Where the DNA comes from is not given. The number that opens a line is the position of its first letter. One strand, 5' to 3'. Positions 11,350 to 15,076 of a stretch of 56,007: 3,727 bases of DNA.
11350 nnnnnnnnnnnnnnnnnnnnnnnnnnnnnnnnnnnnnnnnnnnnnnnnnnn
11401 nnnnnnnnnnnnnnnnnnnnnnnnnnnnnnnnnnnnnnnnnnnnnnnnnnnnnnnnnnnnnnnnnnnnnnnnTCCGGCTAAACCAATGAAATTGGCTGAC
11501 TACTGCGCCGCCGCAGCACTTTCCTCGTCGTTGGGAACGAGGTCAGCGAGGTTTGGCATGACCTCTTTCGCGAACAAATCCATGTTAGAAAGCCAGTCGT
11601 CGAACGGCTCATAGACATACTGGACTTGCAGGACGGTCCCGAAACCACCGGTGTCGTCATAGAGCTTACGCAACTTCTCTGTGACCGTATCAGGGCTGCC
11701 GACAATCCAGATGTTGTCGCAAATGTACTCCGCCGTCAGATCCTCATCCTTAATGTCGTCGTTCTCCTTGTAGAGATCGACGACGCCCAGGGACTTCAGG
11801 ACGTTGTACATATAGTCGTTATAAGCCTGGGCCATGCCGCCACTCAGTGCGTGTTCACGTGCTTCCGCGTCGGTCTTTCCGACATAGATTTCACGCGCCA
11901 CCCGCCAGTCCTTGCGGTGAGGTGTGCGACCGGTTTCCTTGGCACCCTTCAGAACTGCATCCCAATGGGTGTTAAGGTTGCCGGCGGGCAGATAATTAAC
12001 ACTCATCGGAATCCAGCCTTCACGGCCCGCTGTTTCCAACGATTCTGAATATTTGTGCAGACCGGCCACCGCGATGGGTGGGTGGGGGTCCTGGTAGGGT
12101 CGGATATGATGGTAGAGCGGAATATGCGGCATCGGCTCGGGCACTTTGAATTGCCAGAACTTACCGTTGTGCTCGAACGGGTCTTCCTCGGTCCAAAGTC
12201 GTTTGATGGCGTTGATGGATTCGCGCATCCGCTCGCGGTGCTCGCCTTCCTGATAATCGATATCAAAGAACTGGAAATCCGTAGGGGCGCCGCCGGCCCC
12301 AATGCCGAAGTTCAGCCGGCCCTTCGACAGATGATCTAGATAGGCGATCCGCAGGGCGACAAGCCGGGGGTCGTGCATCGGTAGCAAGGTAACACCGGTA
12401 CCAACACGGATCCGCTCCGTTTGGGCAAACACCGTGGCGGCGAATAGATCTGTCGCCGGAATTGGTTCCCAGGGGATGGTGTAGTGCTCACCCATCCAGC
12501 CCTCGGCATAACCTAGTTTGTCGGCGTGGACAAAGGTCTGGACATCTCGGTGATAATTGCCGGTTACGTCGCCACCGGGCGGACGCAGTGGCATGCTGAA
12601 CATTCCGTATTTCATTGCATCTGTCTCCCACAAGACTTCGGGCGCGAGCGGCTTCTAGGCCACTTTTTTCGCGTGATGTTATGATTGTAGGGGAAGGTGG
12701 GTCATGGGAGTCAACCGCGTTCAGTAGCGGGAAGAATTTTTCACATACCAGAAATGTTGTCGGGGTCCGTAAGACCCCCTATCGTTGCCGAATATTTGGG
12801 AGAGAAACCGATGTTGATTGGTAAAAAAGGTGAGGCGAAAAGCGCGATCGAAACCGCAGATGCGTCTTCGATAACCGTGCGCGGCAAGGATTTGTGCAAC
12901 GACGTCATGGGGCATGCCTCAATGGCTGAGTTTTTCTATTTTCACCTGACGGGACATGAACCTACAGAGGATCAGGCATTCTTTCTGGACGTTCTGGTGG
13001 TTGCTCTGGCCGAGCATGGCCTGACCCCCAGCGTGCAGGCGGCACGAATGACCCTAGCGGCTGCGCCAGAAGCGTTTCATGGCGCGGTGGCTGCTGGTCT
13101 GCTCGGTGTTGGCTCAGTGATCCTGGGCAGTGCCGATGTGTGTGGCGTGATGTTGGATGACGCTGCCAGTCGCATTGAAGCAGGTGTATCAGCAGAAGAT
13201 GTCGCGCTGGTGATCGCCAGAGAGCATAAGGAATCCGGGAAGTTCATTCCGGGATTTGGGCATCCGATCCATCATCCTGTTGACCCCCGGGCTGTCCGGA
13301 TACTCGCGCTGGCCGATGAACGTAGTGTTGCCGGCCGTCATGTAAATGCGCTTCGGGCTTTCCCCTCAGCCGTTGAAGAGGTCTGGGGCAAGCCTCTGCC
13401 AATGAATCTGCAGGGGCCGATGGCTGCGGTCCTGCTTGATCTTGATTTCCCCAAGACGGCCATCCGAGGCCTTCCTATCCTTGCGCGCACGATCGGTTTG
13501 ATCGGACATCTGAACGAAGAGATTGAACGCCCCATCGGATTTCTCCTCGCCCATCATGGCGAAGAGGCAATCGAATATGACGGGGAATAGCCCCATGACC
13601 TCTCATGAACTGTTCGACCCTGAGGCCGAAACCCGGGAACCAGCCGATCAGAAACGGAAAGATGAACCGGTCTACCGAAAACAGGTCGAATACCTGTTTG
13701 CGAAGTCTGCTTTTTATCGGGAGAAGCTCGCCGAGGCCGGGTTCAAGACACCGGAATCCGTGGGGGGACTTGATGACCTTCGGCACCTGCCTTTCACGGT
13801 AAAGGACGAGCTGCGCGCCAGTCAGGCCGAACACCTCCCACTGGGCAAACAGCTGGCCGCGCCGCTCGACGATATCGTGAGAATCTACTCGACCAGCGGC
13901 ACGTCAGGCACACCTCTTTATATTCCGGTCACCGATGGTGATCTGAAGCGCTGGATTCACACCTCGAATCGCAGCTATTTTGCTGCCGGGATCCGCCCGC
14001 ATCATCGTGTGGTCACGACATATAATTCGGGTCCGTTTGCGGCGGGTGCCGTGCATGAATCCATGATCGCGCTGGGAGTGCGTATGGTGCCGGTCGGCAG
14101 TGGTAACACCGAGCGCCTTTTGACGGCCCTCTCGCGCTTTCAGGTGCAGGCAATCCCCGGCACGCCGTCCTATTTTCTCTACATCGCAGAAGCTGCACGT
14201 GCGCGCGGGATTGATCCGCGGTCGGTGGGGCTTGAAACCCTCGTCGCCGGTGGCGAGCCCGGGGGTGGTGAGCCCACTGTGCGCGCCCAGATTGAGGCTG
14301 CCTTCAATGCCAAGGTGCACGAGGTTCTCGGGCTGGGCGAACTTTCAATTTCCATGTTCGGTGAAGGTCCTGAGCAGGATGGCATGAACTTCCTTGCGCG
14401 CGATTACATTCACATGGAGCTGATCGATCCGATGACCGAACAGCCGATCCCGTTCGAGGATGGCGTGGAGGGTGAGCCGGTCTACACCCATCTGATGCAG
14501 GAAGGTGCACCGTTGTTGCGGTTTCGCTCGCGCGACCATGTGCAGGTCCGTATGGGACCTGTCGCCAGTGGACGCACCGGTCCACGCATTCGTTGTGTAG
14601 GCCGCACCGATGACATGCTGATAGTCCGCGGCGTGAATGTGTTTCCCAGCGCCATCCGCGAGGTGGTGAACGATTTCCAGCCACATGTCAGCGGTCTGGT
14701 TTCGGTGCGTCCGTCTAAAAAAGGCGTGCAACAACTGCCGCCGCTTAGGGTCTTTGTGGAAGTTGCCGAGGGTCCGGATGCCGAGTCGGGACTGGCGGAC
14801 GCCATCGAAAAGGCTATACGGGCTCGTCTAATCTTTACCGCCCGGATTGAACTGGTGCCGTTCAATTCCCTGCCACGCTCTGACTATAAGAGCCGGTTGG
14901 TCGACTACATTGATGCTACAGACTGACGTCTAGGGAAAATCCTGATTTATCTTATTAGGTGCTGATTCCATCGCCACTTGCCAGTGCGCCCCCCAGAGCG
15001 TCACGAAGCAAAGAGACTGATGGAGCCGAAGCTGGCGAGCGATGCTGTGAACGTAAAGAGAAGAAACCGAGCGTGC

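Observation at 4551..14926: Uncharacterised catabolic operon: a sleeping-beauty-mutase-like module (CoA-transferase / split B12 mutase / MeaB / crotonase) fused to two oxygenases and a lactonase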

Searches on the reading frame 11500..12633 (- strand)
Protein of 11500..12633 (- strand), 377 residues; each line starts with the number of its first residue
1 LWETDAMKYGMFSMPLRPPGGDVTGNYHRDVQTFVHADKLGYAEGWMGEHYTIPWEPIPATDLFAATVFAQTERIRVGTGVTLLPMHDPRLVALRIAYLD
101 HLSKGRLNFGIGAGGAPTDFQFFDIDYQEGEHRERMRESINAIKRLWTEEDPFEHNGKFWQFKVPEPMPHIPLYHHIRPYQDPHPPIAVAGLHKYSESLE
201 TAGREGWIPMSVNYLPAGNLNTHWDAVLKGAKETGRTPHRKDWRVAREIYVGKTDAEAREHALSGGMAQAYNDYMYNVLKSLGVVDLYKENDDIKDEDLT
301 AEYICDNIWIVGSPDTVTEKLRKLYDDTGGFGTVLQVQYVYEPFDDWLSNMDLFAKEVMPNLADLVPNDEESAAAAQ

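Call 3: search_protein_families(library=pfam, proteins=[window:11500-12633:-])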
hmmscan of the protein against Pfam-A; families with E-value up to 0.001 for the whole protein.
window:11500-12633:- (377 aa): 1 family
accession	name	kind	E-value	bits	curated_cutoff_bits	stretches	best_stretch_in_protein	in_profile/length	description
PF00296.26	Bac_luciferase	-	1.5e-51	176.1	27.9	1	7-329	1-311/314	Luciferase-like monooxygenase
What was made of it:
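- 11500..12615 (-): Luciferase-like flavin monooxygenase. It is the first gene of the operon and is probably a two-component Baeyer-Villiger-type enzyme. PF00296 (call 3).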

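Call 4: search_protein_families(library=ncbifam, proteins=[window:11500-12633:-])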
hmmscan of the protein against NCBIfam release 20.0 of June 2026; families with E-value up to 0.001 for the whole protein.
window:11500-12633:- (377 aa): 31 families (the best 25 are shown)
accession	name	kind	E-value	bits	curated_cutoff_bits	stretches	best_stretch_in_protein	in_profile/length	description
TIGR03619.1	F420_Rv2161c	subfamily_domain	8e-30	104.2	166.9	1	36-258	6-229/247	TIGR03619 family F420-dependent LLM class oxidoreductase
TIGR04027.1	LLM_KPN_01858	hypoth_equivalog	5.9e-23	81.3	412.9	1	23-151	15-142/326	putative FMN-dependent luciferase-like monooxygenase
TIGR03560.1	F420_Rv1855c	subfamily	7.2e-22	78.3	231.4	1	27-192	12-175/227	TIGR03560 family F420-dependent LLM class oxidoreductase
TIGR03558.1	oxido_grp_1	subfamily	9.9e-22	77.5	166.95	1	27-338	19-307/325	MsnO8 family LLM class oxidoreductase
TIGR03559.1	F420_Rv3520c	subfamily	6.9e-21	74.6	335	1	25-328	10-317/325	LLM class F420-dependent oxidoreductase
TIGR04036.1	LLM_CE1758_fam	subfamily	2.7e-17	62.6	479.1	1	31-159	31-155/355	CE1758 family FMN-dependent luciferase-like monooxygenase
TIGR04020.1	seco_metab_LLM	subfamily_domain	3.7e-17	62.5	244.45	1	35-164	26-154/341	MupA/Atu3671 family FMN-dependent luciferase-like monooxygenase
TIGR03621.1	F420_MSMEG_2516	subfamily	1.2e-16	60.7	213.15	1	36-192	22-158/295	TIGR03621 family F420-dependent LLM class oxidoreductase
TIGR03571.1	lucif_BA3436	subfamily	1.5e-15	57.2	303.9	1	64-173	72-184/304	TIGR03571 family LLM class oxidoreductase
TIGR03858.1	LLM_2I7G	subfamily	2e-14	53.3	462.25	1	31-362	29-336/337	Atu2307/SP_0267 family LLM class monooxygenase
NF052254.1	luciferase_Alph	exception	1e-13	51.2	600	1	7-130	1-124/354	luciferase subunit alpha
NF002619.0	PRK02271.1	equivalog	2.9e-12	46.5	276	1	33-159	19-136/329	5,10-methylenetetrahydromethanopterin reductase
TIGR03617.1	F420_MSMEG_2256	subfamily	5.1e-12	45.3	278.15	1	61-325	19-289/318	TIGR03617 family F420-dependent LLM class oxidoreductase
TIGR04021.1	LLM_DMSO2_sfnG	equivalog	5.4e-12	45.8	382.95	1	64-272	66-258/350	dimethylsulfone monooxygenase SfnG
TIGR03555.1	F420_mer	equivalog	4.7e-11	42.6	348.7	1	37-162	21-137/325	5,10-methylenetetrahydromethanopterin reductase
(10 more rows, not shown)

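Call 49: search_solved_structures(query=window:11500-12615:-)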
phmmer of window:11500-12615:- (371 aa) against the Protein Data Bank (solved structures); distinct sequences matched with E-value up to 0.001: 26.
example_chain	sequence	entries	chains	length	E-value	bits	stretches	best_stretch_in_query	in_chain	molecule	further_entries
4uwm_A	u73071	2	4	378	5.5e-49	170.3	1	2-356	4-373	3,6-DIKETOCAMPHANE 1,6 MONOOXYGENASE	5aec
7bip_A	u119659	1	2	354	3.7e-25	91.9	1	1-357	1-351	Luciferase-like monooxygenase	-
8cbb_A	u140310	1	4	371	1.2e-17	67.2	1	2-356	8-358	Alkanal monooxygenase alpha chain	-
8k74_A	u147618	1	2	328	1.7e-17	66.6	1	15-122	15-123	Alkanal monooxygenase alpha chain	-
6ket_A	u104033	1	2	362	2.2e-12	49.8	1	30-152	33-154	PuwE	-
4us5_A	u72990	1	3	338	3.2e-12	49.3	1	26-108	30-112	LUCIFERASE-LIKE MONOOXYGENASE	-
4us5_D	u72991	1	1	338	3.3e-12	49.3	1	26-108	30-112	LUCIFERASE-LIKE MONOOXYGENASE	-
1brl_A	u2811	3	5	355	4.8e-09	38.8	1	1-122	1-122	BACTERIAL LUCIFERASE | Alkanal monooxygenase alpha chain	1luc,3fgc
9fp4_A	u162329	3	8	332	1.2e-07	34.2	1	30-254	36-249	F420-dependent hydroxymycolic acid dehydrogenase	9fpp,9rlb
7e36_B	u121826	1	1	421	1.1e-06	31.1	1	62-161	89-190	FMN-dependent oxidoreductase (Nitrilotriacetate monooxygenase family)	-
8qpm_A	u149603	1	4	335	3.5e-06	29.4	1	35-152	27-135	5,10-methylenetetrahydromethanopterin reductase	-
8qpl_A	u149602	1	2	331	3.6e-06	29.4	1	35-152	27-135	5,10-methylenetetrahydromethanopterin reductase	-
8qq8_A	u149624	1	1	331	3.6e-06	29.4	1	35-152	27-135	5,10-methylenetetrahydromethanopterin reductase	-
1f07_A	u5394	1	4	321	3.7e-06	29.3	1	30-122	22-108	COENZYME F420-DEPENDENT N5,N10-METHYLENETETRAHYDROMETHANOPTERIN REDUCTASE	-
1rhc_A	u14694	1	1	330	4.3e-06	29.1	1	26-183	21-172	F420-dependent alcohol dehydrogenase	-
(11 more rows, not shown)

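Call 75: search_solved_structures(query=window:11500-12615:-, show_alignments=1, max_evalue=1e-20)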
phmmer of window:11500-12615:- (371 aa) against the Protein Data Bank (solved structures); distinct sequences matched with E-value up to 1e-20: 2.
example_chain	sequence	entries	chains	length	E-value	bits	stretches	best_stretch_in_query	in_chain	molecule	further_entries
4uwm_A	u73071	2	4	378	5.5e-49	170.3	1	2-356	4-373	3,6-DIKETOCAMPHANE 1,6 MONOOXYGENASE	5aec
7bip_A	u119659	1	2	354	3.7e-25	91.9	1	1-357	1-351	Luciferase-like monooxygenase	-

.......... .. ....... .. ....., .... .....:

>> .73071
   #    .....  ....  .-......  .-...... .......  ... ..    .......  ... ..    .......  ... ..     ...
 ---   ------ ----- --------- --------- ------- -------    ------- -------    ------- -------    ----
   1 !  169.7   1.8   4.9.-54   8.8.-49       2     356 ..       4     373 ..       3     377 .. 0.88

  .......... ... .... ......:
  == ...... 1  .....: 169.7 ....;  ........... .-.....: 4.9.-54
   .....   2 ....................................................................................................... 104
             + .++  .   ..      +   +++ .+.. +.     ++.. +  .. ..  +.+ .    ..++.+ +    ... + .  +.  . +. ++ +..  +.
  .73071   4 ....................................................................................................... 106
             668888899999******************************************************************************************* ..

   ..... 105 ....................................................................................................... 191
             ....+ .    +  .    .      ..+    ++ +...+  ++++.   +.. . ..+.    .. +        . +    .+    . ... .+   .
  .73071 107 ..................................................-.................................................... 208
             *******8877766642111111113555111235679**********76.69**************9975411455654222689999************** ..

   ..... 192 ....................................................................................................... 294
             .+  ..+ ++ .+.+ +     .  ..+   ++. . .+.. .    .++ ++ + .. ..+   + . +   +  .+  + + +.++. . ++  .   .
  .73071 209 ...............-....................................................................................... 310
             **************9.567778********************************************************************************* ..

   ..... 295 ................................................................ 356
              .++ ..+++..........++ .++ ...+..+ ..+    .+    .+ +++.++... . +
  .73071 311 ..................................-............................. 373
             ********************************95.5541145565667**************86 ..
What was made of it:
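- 11500..12615 (-): Best solved homologue is 3,6-diketocamphane 1,6-monooxygenase 4uwm, E 5.5e-49, aligned over residues 2-356 (calls 49, 75).
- Closest known: Camphor pathway type II Baeyer-Villiger system. Same: The LLM aligns over its full length to 3,6-DKCMO (call 75).
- Closest known: Camphor pathway type II Baeyer-Villiger system. Different: By eye from the printed alignment, identity to 3,6-DKCMO is only about 30% (call 75).
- The LLM aligns over its full length to 3,6-DKCMO (calls 49, 75).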

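Call 85: search_dna_similar(query=window:11500-12615:-, collection=plasmids, mode=protein, max_rows=25, max_evalue=1e-20)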
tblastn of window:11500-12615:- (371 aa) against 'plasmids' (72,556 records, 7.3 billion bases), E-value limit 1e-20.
Records with a match: 69; places in all: 78; records where one place covers at least 80% of the query: 68.
Best place of each record, by identity: <60% 69.
By first word of the organism name: Rhodococcus 17; Agrobacterium 11; Streptomyces 10; Rhizobium 5; Mesorhizobium 3; Novosphingobium 3; Phaeobacter 2; Pseudonocardia 2; Haladaptatus 2; Dietzia 1; and 13 more.
By predicted mobility (MOB-suite, as given by PLSDB): non-mobilizable 31; conjugative 21; mobilizable 17.
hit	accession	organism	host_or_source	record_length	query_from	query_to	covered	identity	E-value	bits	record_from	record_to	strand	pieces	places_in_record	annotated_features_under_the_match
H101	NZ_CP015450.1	Dietzia lutea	-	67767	1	359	97%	40.9%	3e-82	280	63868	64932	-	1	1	LLM class flavin-dependent oxidoreductase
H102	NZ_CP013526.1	Rhizobium phaseoli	Phaseolus vulgaris,Whole ...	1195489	1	360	97%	38.8%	9e-81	276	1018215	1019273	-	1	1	record has no annotation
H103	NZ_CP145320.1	Rhodococcus ruber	-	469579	1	360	97%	37.9%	8e-63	224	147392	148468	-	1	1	LLM class flavin-dependent oxidoreductase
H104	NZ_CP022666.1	Rhizobium leguminosarum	single cell,root nodules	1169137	1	359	97%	36.8%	5e-68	239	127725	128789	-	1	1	record has no annotation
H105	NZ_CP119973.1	Agrobacterium leguminum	pure culture,soil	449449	1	356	96%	36.8%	1e-64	229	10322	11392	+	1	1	LLM class flavin-dependent oxidoreductase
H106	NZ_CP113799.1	Rhodococcus pyridinivorans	sediment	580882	1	357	96%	36.1%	6e-61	219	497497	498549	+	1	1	LLM class flavin-dependent oxidoreductase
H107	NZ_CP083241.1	Ancylobacter polymorphus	activated sludge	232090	4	356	95%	36.5%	2e-56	206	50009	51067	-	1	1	LLM class flavin-dependent oxidoreductase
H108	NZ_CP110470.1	Rhodococcus opacus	cell culture,Soil contaminated by oil ...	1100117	1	357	96%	35.8%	2e-59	214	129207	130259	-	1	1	record has no annotation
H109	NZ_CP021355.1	Rhodococcus oxybenzonivorans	river sediment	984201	1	356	96%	35.7%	3e-63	225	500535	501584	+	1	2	LLM class flavin-dependent oxidoreductase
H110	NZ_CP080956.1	Rhodococcus opacus PD630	cell culture,environmental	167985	1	359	97%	35.3%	7e-64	227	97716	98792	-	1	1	LLM class flavin-dependent oxidoreductase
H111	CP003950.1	Rhodococcus opacus PD630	-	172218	1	359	97%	35.3%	7e-64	227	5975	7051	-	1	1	Limonene 1,2-monooxygenase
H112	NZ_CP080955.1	Rhodococcus opacus PD630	cell culture,environmental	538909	1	359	97%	35.3%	2e-63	226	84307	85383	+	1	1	LLM class flavin-dependent oxidoreductase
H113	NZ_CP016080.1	Mesorhizobium loti NZP2037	Lotus,cell culture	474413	1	356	96%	35.4%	1e-64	229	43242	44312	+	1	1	LLM class flavin-dependent oxidoreductase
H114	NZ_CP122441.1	Mesorhizobium sp. WSM4875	Cicer arietinum kabuli,cell culture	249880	1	356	96%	35.4%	7e-64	227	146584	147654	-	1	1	LLM class flavin-dependent oxidoreductase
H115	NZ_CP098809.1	Ensifer adhaerens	whole organism,soil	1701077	1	356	96%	34.5%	1e-60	218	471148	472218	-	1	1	none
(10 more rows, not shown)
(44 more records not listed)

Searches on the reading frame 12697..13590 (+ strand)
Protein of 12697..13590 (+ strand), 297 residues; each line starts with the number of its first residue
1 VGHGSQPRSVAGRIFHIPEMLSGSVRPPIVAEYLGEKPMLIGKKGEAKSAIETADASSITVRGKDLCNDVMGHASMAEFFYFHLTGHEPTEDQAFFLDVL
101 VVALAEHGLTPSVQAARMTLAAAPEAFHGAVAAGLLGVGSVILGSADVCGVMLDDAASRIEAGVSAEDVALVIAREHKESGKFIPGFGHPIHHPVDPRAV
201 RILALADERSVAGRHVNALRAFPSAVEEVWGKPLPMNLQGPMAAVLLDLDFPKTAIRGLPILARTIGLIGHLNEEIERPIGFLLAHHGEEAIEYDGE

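Call 3: search_protein_families(library=pfam, proteins=[window:12697-13590:+])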
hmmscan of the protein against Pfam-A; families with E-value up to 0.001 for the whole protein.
window:12697-13590:+ (297 aa): 1 family
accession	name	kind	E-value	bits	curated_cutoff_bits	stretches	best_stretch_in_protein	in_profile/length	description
PF00285.26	Citrate_synt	-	3.7e-20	72.7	27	1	72-277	145-354/357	Citrate synthase, C-terminal domain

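Call 4: search_protein_families(library=ncbifam, proteins=[window:12697-13590:+])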
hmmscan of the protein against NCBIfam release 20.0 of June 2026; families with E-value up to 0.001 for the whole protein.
window:12697-13590:+ (297 aa): 18 families
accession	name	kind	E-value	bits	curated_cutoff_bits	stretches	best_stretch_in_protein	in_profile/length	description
NF004868.0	PRK06224.1-5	subfamily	3.6e-89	298.3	193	1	46-295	5-255/260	citryl-CoA lyase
NF004867.0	PRK06224.1-4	equivalog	2.6e-56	190.5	409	1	53-294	14-252/261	citryl-CoA lyase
NF004869.0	PRK06224.1-6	subfamily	2e-43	148.6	212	1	48-296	6-250/263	citryl-CoA lyase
NF004866.0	PRK06224.1-3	subfamily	9.4e-39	133.2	245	1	46-297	18-264/275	citryl-CoA lyase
NF004864.0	PRK06224.1-1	equivalog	1.9e-37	128.8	261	1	53-277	23-250/278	citryl-CoA lyase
NF004865.0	PRK06224.1-2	equivalog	1.2e-17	64.3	323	1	52-294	16-259/265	citryl-CoA lyase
TIGR01800.1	cit_synth_II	subfamily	4e-12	45.6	421.3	1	73-277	146-343/368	2-methylcitrate synthase/citrate synthase II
NF041301.1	Cit_synth_Halo_CitZ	equivalog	4.7e-10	39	550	1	74-209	157-285/379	citrate synthase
NF009005.0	PRK12350.1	subfamily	4.8e-10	39.2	332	1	74-275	139-334/366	citrate synthase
NF009004.0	PRK12349.1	equivalog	5.2e-08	32.1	508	1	73-275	154-350/372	citrate synthase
NF009006.1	PRK12351.1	equivalog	9e-08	30.9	550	1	74-274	155-348/376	bifunctional 2-methylcitrate synthase/citrate synthase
NF010639.0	PRK14036.1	equivalog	2.4e-07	29.8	502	1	75-277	155-353/379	citrate synthase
NF010638.0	PRK14035.1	equivalog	2.7e-06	26.4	572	1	75-208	152-277/372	citrate synthase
NF010637.0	PRK14034.1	equivalog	4.8e-06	25.8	594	1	62-205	139-273/372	citrate synthase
NF004126.0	PRK05614.1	equivalog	6.5e-05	21.5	505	1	96-279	221-405/430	citrate synthase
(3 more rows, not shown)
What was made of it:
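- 12811..13590 (+): Citryl-CoA-lyase-like protein (short citrate-synthase fold). NF004868 at 298 bits against a cutoff of 193 (call 4).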

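Call 50: search_solved_structures(query=window:12811-13590:+)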
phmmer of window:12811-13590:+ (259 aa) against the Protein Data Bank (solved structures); distinct sequences matched with E-value up to 0.001: 34.
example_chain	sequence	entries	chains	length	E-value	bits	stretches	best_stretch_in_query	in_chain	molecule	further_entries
6hxp_A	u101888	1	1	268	6.5e-27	97.9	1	23-258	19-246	Citryl-CoA lyase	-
2c6x_A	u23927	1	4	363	7.4e-13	51.9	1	39-242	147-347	CITRATE SYNTHASE 1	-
6qcl_A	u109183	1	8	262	7.9e-10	42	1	50-236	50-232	ATP-citrate lyase alpha-subunit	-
6nzy_A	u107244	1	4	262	7.9e-10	42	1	50-236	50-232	ATP-citrate lyase alpha-subunit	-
6hxn_A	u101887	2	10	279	9.3e-10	41.8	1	50-236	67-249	ATP-citrate lyase alpha-subunit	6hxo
6hxj_B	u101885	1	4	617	5.6e-09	39.2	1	50-236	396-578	ATP-citrate lyase alpha-subunit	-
8gmf_A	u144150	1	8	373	7.7e-07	32.2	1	50-237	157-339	citrate synthase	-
8gll_A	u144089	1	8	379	8.8e-07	32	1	50-237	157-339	citrate synthase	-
8gi7_A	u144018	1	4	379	1.1e-06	31.7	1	50-237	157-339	citrate synthase (unknown stereospecificity)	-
8glb_A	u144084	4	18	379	1.1e-06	31.7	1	50-237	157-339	citrate synthase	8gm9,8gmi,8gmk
6wgy_A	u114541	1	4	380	1.1e-06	31.7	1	50-237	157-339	Putative citrate synthase 2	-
8s9d_A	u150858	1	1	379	1.2e-06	31.6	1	50-237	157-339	citrate synthase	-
8giw_A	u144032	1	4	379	1.2e-06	31.6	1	50-237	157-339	citrate synthase (unknown stereospecificity)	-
8s97_A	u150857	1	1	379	1.4e-06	31.4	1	50-237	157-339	citrate synthase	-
1iom_A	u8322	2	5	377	2e-06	30.8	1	35-237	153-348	CITRATE SYNTHASE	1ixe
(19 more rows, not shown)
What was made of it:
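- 12811..13590 (+): Best PDB hit is citryl-CoA lyase 6hxp at E 6.5e-27 (call 50).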

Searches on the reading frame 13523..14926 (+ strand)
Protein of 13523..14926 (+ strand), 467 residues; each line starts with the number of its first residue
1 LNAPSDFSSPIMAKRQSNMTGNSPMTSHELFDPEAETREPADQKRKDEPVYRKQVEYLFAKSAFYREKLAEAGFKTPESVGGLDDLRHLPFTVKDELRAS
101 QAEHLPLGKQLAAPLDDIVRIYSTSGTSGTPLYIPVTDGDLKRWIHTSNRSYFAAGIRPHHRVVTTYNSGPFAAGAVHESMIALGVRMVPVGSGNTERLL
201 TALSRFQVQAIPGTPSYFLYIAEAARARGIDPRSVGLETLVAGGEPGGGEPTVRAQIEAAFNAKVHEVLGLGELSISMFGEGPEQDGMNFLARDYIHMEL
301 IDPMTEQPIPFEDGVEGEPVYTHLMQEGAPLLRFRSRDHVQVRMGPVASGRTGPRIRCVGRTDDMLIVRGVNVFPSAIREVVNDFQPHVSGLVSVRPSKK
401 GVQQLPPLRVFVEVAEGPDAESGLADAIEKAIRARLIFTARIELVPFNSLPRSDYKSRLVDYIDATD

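Call 3: search_protein_families(library=pfam, proteins=[window:13523-14926:+])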
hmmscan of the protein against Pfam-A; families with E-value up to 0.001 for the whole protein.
window:13523-14926:+ (467 aa): 2 families
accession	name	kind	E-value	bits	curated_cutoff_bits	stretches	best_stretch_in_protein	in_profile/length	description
PF00501.34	AMP-binding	-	3.8e-10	39.5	29.9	1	95-318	137-371/384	AMP-binding enzyme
PF14535.12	AMP-binding_C_2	-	1.9e-09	38.1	25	1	370-460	1-92/96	AMP-binding enzyme C-terminal domain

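Call 4: search_protein_families(library=ncbifam, proteins=[window:13523-14926:+])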
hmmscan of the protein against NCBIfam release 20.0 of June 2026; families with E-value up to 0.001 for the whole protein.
window:13523-14926:+ (467 aa): 11 families
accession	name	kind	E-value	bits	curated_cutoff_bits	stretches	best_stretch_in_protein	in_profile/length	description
NF041878.1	paak_haloarch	equivalog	2.3e-70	237.3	700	1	40-452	10-414/427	phenylacetate--CoA ligase PaaK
TIGR02155.1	PA_CoA_ligase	equivalog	7.2e-65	219.1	646.3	1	53-459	18-418/422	phenylacetate--CoA ligase PaaK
NF053551.1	FlxY_rubin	equivalog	1.6e-42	145.8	520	1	44-455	10-410/424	flexirubin biosynthesis putative acyl-CoA ligase FlxY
TIGR03335.1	F390_ftsA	equivalog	4.6e-28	98.1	458.7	1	31-372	2-339/445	coenzyme F390 synthetase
NF045666.1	DVU1553_fam_AMP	equivalog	5.1e-26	91.5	300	1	50-357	30-325/331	DVU_1553 family AMP-dependent CoA ligase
NF041217.1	BagE_FevW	exception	1.7e-11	43.8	800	1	85-450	43-392/424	bagremycin/ferroverdin synthetase BagE/FevW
NF005801.1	PRK07656.1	equivalog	4.1e-06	25.7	657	0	98-225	144-271/500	FadD3 family acyl-CoA ligase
NF006624.1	PRK09192.1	subfamily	9.8e-06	24.2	600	1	356-453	450-546/567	fatty acyl-AMP ligase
TIGR01733.1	AA-adenyl-dom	subfamily_domain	1.1e-05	24.4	317.4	0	106-278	110-277/409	amino acid adenylation domain-containing protein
TIGR02372.1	4_coum_CoA_lig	equivalog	0.00045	19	334.7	0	355-442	290-368/386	4-coumarate--CoA ligase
NF004114.0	PRK05605.1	equivalog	0.00072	18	766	0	343-401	450-508/575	long-chain-fatty-acid--CoA ligase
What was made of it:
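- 13523..14926 (+): PaaK-like acyl/arylacetate-CoA ligase. The true start is probably ATG 13577 or 13595. PaaK equivalogs score well below their cutoffs (237 against 700) (calls 3, 4).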
